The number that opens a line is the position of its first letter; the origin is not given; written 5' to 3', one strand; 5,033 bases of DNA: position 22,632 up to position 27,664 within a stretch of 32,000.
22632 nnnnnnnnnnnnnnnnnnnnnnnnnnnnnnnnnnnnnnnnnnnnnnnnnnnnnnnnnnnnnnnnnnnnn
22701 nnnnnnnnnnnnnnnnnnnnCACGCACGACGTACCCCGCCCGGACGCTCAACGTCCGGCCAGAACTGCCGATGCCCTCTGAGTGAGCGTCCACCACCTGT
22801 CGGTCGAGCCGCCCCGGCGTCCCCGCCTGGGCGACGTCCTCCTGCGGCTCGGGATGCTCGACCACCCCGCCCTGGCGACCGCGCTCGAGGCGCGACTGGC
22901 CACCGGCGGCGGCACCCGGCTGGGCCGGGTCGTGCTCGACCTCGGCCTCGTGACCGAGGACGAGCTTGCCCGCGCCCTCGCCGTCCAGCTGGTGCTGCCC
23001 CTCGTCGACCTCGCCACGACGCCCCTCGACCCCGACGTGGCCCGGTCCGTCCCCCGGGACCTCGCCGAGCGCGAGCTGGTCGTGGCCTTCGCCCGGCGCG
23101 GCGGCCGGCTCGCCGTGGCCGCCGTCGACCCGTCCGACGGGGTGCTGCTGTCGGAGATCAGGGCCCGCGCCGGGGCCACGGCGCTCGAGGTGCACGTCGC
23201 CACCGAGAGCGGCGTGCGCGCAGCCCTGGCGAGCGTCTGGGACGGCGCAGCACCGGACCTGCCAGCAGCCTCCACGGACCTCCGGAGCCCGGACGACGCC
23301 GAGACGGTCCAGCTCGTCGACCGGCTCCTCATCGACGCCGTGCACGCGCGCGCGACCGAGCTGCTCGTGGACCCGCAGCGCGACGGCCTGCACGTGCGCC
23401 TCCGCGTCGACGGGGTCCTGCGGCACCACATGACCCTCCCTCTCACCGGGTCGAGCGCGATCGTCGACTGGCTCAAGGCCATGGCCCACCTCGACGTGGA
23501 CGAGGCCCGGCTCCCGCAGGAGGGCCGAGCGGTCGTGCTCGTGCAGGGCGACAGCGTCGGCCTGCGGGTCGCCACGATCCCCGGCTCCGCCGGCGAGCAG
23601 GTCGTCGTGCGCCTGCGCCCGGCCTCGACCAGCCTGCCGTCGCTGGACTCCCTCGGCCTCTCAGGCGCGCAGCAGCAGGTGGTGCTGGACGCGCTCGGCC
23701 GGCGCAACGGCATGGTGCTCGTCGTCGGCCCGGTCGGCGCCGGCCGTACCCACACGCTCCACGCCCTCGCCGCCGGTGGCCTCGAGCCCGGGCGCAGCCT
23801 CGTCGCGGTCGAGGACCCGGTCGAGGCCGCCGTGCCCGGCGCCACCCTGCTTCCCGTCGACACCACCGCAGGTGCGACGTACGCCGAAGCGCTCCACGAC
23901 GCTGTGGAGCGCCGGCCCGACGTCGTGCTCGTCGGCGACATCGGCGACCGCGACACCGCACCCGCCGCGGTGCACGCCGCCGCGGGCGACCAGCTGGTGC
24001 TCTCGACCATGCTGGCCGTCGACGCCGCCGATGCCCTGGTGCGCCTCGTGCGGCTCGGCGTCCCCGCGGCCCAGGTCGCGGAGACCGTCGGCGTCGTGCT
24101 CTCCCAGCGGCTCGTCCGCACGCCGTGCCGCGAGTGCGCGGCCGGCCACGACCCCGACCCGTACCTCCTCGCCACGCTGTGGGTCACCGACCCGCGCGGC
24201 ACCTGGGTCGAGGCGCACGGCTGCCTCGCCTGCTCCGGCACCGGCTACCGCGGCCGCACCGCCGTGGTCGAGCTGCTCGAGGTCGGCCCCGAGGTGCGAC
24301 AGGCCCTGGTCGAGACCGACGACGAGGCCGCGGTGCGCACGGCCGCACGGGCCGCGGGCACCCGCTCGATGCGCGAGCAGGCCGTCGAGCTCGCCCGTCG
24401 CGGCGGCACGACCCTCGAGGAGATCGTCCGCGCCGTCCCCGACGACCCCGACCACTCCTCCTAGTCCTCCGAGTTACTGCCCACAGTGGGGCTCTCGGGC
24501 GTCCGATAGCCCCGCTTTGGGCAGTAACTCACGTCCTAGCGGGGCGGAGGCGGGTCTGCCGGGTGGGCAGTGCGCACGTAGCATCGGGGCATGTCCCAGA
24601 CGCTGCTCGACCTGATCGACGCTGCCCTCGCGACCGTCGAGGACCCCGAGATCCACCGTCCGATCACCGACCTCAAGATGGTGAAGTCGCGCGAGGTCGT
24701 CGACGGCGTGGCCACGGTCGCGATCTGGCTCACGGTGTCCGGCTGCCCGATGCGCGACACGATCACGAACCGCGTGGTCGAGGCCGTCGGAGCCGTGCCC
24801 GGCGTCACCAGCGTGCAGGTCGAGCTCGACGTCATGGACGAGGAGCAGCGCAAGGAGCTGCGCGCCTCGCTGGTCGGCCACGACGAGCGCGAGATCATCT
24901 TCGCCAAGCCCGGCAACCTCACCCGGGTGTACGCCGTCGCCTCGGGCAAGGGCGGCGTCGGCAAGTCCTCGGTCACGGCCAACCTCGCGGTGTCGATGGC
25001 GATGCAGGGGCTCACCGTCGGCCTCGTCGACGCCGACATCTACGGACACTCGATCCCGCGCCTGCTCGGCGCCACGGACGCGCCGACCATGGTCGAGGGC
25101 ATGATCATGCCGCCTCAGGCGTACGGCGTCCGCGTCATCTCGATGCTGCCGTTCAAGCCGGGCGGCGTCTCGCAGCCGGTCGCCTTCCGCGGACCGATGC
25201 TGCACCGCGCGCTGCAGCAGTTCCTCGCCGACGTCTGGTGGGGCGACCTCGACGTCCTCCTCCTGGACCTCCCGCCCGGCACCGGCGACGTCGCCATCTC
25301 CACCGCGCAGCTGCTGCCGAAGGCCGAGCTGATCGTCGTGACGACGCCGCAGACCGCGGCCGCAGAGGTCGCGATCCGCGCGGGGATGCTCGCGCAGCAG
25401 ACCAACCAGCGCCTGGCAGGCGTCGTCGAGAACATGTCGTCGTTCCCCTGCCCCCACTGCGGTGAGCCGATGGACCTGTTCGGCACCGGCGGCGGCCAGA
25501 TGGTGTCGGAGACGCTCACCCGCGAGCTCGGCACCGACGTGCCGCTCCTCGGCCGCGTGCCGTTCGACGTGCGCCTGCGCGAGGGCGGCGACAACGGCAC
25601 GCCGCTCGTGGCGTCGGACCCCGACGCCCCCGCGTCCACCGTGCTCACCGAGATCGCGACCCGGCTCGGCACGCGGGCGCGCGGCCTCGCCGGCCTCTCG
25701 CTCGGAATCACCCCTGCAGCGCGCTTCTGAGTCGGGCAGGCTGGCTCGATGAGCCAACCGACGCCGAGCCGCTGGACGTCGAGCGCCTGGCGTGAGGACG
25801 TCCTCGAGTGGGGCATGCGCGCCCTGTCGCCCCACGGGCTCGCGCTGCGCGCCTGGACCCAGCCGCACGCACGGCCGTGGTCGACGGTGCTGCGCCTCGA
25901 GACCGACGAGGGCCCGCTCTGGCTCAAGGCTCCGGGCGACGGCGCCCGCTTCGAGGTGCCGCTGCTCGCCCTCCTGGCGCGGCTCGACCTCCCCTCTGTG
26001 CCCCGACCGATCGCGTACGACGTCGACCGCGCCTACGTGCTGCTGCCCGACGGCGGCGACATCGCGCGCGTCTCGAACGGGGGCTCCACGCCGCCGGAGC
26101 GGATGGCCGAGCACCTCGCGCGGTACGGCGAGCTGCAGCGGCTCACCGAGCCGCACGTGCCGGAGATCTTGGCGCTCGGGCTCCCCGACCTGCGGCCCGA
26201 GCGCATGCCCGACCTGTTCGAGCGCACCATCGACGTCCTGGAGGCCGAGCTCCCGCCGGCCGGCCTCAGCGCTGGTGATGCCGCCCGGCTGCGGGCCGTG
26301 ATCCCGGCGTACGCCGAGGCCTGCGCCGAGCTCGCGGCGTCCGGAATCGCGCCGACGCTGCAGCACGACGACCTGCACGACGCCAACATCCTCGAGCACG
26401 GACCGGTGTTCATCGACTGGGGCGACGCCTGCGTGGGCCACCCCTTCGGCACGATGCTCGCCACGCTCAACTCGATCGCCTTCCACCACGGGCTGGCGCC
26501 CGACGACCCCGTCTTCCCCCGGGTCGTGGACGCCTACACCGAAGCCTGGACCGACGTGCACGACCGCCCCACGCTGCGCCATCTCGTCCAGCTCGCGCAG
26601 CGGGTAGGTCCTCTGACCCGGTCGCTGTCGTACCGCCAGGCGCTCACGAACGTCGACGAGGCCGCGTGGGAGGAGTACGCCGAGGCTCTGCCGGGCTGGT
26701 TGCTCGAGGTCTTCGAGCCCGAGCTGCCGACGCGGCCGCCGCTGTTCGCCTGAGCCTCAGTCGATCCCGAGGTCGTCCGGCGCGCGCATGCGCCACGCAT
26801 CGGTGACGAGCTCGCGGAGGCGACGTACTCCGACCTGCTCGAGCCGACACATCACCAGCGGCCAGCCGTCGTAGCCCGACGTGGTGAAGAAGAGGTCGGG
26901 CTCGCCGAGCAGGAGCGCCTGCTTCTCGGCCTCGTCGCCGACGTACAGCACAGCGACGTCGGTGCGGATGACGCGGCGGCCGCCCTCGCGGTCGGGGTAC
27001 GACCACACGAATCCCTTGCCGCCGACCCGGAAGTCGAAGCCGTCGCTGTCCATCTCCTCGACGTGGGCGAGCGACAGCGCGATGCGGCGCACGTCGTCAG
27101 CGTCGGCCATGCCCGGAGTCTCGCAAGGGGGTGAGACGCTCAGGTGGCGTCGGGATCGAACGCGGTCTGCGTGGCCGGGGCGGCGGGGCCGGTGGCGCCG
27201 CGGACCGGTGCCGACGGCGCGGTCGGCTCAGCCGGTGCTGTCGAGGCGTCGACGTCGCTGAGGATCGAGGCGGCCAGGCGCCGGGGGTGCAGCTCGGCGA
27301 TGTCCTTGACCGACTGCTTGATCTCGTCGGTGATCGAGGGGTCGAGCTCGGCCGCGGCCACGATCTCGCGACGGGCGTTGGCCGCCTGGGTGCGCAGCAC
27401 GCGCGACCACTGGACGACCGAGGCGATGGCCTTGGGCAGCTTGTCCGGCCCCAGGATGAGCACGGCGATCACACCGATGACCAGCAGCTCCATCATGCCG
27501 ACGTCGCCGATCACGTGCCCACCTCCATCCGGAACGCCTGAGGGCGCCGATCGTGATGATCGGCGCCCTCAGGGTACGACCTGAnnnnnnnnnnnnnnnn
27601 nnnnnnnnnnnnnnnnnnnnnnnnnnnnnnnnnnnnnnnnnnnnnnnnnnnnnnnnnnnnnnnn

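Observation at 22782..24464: Orphan MshEN-type c-di-GMP receptor domain fused to a PilB/GspE ATPase core whose catalytic motifs are all degenerate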

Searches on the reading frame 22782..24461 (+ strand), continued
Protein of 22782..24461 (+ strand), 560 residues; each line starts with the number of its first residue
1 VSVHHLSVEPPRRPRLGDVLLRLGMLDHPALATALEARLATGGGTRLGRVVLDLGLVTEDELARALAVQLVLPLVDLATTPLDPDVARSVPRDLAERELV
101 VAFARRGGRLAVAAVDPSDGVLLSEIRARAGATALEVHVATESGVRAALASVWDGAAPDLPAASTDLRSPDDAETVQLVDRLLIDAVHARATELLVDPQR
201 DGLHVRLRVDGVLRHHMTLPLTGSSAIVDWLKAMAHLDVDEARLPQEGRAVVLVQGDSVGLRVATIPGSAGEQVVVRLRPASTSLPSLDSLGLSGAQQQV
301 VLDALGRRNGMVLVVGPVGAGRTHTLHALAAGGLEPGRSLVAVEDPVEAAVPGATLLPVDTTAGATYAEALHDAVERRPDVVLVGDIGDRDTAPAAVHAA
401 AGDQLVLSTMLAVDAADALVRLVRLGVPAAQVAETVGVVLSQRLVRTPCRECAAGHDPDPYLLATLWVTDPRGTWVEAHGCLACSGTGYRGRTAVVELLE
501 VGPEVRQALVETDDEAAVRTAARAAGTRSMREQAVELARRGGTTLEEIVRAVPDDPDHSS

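Call 59: search_protein_families(library=pfam, proteins=[L007:9285-9953:+, L007:8133-9356:-, L007:9959-12154:+, L009:9839-12259:+, L009:12395-13378:+, L009:13403-14473:+, L007:7102-8058:-, P0020, P0132, P0167], max_evalue=0.001)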
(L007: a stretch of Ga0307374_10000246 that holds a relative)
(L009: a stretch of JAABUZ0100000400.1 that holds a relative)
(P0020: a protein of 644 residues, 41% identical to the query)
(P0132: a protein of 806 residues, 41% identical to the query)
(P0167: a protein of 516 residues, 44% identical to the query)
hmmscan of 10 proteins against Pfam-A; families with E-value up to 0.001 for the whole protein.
L007:9285-9953:+ (222 aa): 0 families

L007:8133-9356:- (407 aa): 1 family
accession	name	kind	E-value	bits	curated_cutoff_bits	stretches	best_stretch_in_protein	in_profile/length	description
PF00892.27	EamA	-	3.9e-19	69.7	28.2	2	262-396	2-134/135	EamA-like transporter family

L007:9959-12154:+ (731 aa): 5 families
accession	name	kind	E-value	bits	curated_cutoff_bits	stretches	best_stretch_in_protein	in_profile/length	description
PF00437.27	T2SSE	-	5.4e-131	437.1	24.9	1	193-576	3-370/370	Type II/IV secretion system protein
PF05157.20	MshEN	-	8.6e-20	71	23.1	1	78-161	1-83/90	MshEN domain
PF00072.30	Response_reg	-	1.2e-17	64.5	30.2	1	607-716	2-110/111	Response regulator receiver domain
PF13604.12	AAA_30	-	0.00024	21.3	27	0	316-357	2-43/191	AAA domain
PF13191.12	AAA_16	-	0.00051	21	32.6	0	319-419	10-103/167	AAA ATPase domain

L009:9839-12259:+ (806 aa): 6 families
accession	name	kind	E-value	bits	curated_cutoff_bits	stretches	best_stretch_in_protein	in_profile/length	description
PF00437.27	T2SSE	-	7.1e-127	423.5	24.9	1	220-604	2-370/370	Type II/IV secretion system protein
PF05157.20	MshEN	-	2.6e-19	69.4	23.1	1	110-197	1-88/90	MshEN domain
PF00072.30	Response_reg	-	1.2e-18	67.7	30.2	1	688-798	1-110/111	Response regulator receiver domain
PF12773.13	DZR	-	4.3e-05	24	27.3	1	617-660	1-44/45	Double zinc ribbon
PF13401.12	AAA_22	-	0.00045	21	27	0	359-379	4-24/130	AAA domain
PF13191.12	AAA_16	-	0.00054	20.9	32.6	0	346-399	6-62/167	AAA ATPase domain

L009:12395-13378:+ (327 aa): 1 family
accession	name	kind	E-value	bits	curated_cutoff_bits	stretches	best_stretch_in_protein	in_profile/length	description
PF01036.24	Bac_rhodopsin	-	5.1e-30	105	24.6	1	35-268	6-221/224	Bacteriorhodopsin-like protein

L009:13403-14473:+ (356 aa): 1 family
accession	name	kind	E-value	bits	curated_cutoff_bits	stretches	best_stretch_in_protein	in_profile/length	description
PF15461.11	BCD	-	1.3e-22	81.1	28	1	45-302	2-263/267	Beta-carotene 15,15'-dioxygenase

L007:7102-8058:- (318 aa): 4 families
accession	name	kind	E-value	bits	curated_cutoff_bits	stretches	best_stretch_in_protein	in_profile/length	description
PF03328.21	HpcH_HpaI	-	2.1e-44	151.9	25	1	9-239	1-221/221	HpcH/HpaI aldolase/citrate lyase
PF22484.2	DUF6986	-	3.8e-10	39.6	27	1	91-267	162-349/408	Domain of unknown function (DUF6986)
PF15617.12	C-C_Bond_Lyase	-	7.1e-08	32.4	28.4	1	31-265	33-284/320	C-C_Bond_Lyase of the TIM-Barrel fold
PF01274.28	MS_TIM-barrel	-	0.00018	21.1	26.4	0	224-250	194-220/248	Malate synthase, TIM barrel domain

P0020 (644 aa): 4 families
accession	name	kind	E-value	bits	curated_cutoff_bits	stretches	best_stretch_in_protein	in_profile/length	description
PF00437.27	T2SSE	-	1.1e-128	429.5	24.9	1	195-578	3-370/370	Type II/IV secretion system protein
PF05157.20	MshEN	-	3.4e-15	56.2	23.1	1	82-163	1-82/90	MshEN domain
PF12773.13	DZR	-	9.2e-06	26.2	27.3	1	591-634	1-44/45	Double zinc ribbon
PF13604.12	AAA_30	-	0.00084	19.6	27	0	319-360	3-43/191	AAA domain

P0132 (806 aa): 3 families
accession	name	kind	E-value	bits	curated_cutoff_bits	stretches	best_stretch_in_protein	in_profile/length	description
PF00437.27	T2SSE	-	7.8e-124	413.5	24.9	1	243-603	4-348/370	Type II/IV secretion system protein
PF05157.20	MshEN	-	3.2e-21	75.6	23.1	1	129-212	1-84/90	MshEN domain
PF13191.12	AAA_16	-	0.00025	22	32.6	1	367-421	6-63/167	AAA ATPase domain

P0167 (516 aa): 5 families
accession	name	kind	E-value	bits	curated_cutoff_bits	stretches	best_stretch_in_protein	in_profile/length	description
PF00437.27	T2SSE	-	2.6e-114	382.2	24.9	1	126-506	6-370/370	Type II/IV secretion system protein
PF05157.20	MshEN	-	9.6e-18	64.4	23.1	1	9-93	4-88/90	MshEN domain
PF25199.1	nSTAND_NTPase5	-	2.3e-05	24.7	34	1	256-301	35-81/145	Novel STAND NTPase 5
PF13191.12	AAA_16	-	0.00014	22.9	32.6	1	253-365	11-104/167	AAA ATPase domain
PF13401.12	AAA_22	-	0.00025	21.8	27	1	261-343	4-78/130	AAA domain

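Call 69: search_protein_families(library=padloc, proteins=[window:22782-24461:+], max_evalue=0.001)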
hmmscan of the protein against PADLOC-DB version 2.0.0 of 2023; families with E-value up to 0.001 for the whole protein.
window:22782-24461:+ (560 aa): 0 families

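Call 71: find_encoding_contigs(protein=P0108, flank=8000, max_places=1)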
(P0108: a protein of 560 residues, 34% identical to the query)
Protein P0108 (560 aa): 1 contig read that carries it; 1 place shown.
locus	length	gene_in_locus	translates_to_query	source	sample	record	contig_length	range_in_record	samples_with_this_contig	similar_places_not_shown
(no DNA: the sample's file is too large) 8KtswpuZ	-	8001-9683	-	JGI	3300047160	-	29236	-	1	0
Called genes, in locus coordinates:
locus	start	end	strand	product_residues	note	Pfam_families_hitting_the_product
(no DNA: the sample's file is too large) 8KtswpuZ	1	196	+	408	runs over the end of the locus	PF01145:Band_7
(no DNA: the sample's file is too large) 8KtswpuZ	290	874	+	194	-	-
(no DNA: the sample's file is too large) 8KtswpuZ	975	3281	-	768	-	PF00384:Molybdopterin, PF01568:Molydop_binding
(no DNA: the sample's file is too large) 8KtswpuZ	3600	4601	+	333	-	PF13489:Methyltransf_23, PF08241:Methyltransf_11, PF08242:Methyltransf_12, PF13649:Methyltransf_25, PF13847:Methyltransf_31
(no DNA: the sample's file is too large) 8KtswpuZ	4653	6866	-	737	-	-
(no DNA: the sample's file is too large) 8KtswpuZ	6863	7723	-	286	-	PF00535:Glycos_transf_2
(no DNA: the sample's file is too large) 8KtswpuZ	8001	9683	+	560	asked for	PF05157:MshEN (weak), PF00437:T2SSE, PF13191:AAA_16 (weak)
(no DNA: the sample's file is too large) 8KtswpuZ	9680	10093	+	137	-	PF00072:Response_reg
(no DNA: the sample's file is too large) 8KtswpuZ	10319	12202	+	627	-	PF00005:ABC_tran, PF13304:AAA_21 (weak), PF12679:ABC2_membrane_2 (weak), PF12730:ABC2_membrane_4 (weak)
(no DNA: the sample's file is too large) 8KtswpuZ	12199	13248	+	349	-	PF13180:PDZ_2 (faint), PF17820:PDZ_6 (faint)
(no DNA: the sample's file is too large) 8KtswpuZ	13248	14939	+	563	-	PF01839:FG-GAP (faint), PF13517:FG-GAP_3 (weak)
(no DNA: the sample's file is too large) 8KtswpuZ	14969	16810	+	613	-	PF01839:FG-GAP (faint), PF16743:PliI (faint), PF13517:FG-GAP_3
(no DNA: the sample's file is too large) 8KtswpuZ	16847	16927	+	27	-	?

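Call 72: find_encoding_contigs(protein=P0187, flank=8000, max_places=1)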
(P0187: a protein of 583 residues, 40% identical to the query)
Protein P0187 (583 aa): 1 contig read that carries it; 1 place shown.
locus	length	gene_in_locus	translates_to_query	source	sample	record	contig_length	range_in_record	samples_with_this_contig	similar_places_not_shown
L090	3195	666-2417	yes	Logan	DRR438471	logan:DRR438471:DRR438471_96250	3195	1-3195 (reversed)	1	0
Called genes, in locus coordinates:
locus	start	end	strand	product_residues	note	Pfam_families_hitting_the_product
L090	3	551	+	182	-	?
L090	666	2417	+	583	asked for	PF05157:MshEN, PF00437:T2SSE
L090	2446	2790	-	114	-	-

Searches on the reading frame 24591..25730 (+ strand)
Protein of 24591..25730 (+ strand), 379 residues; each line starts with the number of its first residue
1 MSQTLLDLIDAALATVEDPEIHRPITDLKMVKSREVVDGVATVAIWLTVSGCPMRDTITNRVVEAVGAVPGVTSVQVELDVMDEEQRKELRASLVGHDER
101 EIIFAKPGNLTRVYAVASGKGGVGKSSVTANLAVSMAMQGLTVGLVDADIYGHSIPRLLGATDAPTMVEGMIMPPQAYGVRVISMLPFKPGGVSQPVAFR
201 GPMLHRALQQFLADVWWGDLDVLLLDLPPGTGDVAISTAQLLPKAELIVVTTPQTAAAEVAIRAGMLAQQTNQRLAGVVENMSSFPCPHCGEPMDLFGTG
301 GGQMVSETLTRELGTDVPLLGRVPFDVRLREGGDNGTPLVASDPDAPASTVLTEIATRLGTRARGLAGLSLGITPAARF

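Call 7: search_protein_families(library=pfam, proteins=[window:24591-25730:+], max_evalue=0.001)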
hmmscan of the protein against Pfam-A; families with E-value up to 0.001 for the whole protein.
window:24591-25730:+ (379 aa): 7 families
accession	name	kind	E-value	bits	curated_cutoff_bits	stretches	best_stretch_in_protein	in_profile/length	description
PF10609.15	ParA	-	3e-82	276.2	27.1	1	110-359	2-245/246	NUBPL iron-transfer P-loop NTPase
PF01883.24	FeS_assembly_P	-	7.3e-15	55.5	23.5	1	9-77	4-73/73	Iron-sulfur cluster assembly protein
PF01656.29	CbiA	-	2.2e-11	44.2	25.4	1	115-152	2-39/125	CobQ/CobB/MinD/ParA nucleotide binding domain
PF13614.12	AAA_31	-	2.2e-07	31.4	27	1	112-150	2-40/177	AAA domain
PF09140.17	MipZ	-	2.8e-05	24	20.7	1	115-174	4-63/262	ATPase MipZ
PF02374.21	ArsA_ATPase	-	0.00018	21.2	24.3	1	116-149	5-38/305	Anion-transporting ATPase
PF00142.24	Fer4_NifH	-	0.00058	19.9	25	0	118-170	6-58/271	4Fe-4S iron sulfur cluster binding proteins, NifH/frxC family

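Call 68: search_protein_families(library=ncbifam, proteins=[window:24591-25730:+], max_evalue=0.00001)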
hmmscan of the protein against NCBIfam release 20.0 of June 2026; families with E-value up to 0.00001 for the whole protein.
window:24591-25730:+ (379 aa): 15 families
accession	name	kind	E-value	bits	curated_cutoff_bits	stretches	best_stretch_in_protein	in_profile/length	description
NF041136.1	MrpORP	equivalog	1.4e-70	238.4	450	1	111-359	5-248/365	iron-sulfur cluster carrier protein MrpORP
NF008669.0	PRK11670.1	equivalog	5.5e-61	206.5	348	1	3-361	11-351/369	iron-sulfur cluster carrier protein ApbC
TIGR01969.1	minD_arch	subfamily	2.1e-22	79.5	201.75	1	113-281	2-168/251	cell division ATPase MinD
NF041868.1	paad_haloarch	equivalog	6.9e-13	48.8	180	1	11-80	33-102/127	1,2-phenylacetyl-CoA epoxidase subunit PaaD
TIGR01968.1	minD_bact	equivalog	8.8e-13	48.2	212.9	1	112-154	2-44/261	septum site-determining protein MinD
TIGR02945.1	SUF_assoc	equivalog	4.1e-09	36.7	143.4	1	10-79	7-77/99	SUF system Fe-S cluster assembly protein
NF047398.1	AAA_KGGVGR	domain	3.4e-08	34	90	0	112-150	3-41/190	KGGVGR-motif variant AAA ATPase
TIGR03371.1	cellulose_yhjQ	equivalog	4.5e-08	32.9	157.85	0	113-150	3-40/246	cellulose biosynthesis protein BcsQ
TIGR02159.1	PA_CoA_Oxy4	equivalog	1.7e-07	31.6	108.15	1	16-81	1-66/146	1,2-phenylacetyl-CoA epoxidase subunit PaaD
NF041546.1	ParA_partition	equivalog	2.9e-07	30.2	180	1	113-149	1-37/203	ParA family partition ATPase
TIGR03018.1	pepcterm_TyrKin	hypoth_equivalog_domain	5.6e-07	29.1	230.65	1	105-170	29-95/207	XrtA-associated tyrosine autokinase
TIGR01007.1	eps_fam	subfamily_domain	7.6e-07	28.9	108.05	0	111-151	17-57/204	polysaccharide biosynthesis tyrosine autokinase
TIGR03406.1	FeS_long_SufT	hypoth_equivalog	1.6e-06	28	202.6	1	8-81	77-154/174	putative Fe-S cluster assembly protein SufT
NF010259.0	PRK13705.1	equivalog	7.8e-06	25.1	725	0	110-149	105-144/388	plasmid-partitioning protein SopA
TIGR02016.1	BchX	equivalog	8.8e-06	25.2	331.2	0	118-170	6-58/296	chlorophyllide a reductase iron protein subunit X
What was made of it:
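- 24591..25730 (+): Downstream neighbour: the Mrp/ApbC Fe-S cluster carrier ATPase. calls 7, 68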

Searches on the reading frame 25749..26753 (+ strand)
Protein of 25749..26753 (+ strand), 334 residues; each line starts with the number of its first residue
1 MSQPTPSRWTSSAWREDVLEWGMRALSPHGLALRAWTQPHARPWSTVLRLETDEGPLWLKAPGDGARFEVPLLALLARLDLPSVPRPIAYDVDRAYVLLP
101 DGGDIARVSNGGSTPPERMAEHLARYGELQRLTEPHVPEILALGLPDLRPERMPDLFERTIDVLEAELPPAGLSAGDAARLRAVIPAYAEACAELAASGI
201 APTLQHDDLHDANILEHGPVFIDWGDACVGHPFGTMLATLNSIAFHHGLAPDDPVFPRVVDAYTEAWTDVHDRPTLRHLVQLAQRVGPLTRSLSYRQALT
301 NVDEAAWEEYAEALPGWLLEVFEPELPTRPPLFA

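Call 7: search_protein_families(library=pfam, proteins=[window:25749-26753:+], max_evalue=0.001)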
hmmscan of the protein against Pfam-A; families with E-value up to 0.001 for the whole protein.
window:25749-26753:+ (334 aa): 1 family
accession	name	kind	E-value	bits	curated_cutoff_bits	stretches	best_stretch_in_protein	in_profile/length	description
PF01636.29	APH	-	1.2e-12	48.5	23.2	1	42-232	7-202/239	Phosphotransferase enzyme family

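Call 68: search_protein_families(library=ncbifam, proteins=[window:25749-26753:+], max_evalue=0.00001)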
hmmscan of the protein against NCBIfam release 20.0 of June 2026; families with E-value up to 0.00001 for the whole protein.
window:25749-26753:+ (334 aa): 0 families

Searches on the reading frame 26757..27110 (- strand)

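Call 7: search_protein_families(library=pfam, proteins=[window:26757-27110:-], max_evalue=0.001)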
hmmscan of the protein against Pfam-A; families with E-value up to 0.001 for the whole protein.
window:26757-27110:- (117 aa): 1 family
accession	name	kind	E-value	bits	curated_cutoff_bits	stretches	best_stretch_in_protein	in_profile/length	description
PF04237.18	YjbR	-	3e-09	37.8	30.1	1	12-108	1-88/88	YjbR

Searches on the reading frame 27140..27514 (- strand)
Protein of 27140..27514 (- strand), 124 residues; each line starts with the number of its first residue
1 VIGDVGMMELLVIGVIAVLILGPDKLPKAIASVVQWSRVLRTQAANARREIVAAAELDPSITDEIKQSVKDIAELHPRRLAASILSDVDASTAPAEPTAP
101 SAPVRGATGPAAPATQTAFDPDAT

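Call 7: search_protein_families(library=pfam, proteins=[window:27140-27514:-], max_evalue=0.001)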
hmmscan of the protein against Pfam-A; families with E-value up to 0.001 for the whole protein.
window:27140-27514:- (124 aa): 1 family
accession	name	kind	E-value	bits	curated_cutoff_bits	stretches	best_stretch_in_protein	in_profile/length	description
PF02416.21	TatA_B_E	-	1.2e-05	24.8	21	1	5-28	1-24/53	mttA/Hcf106 family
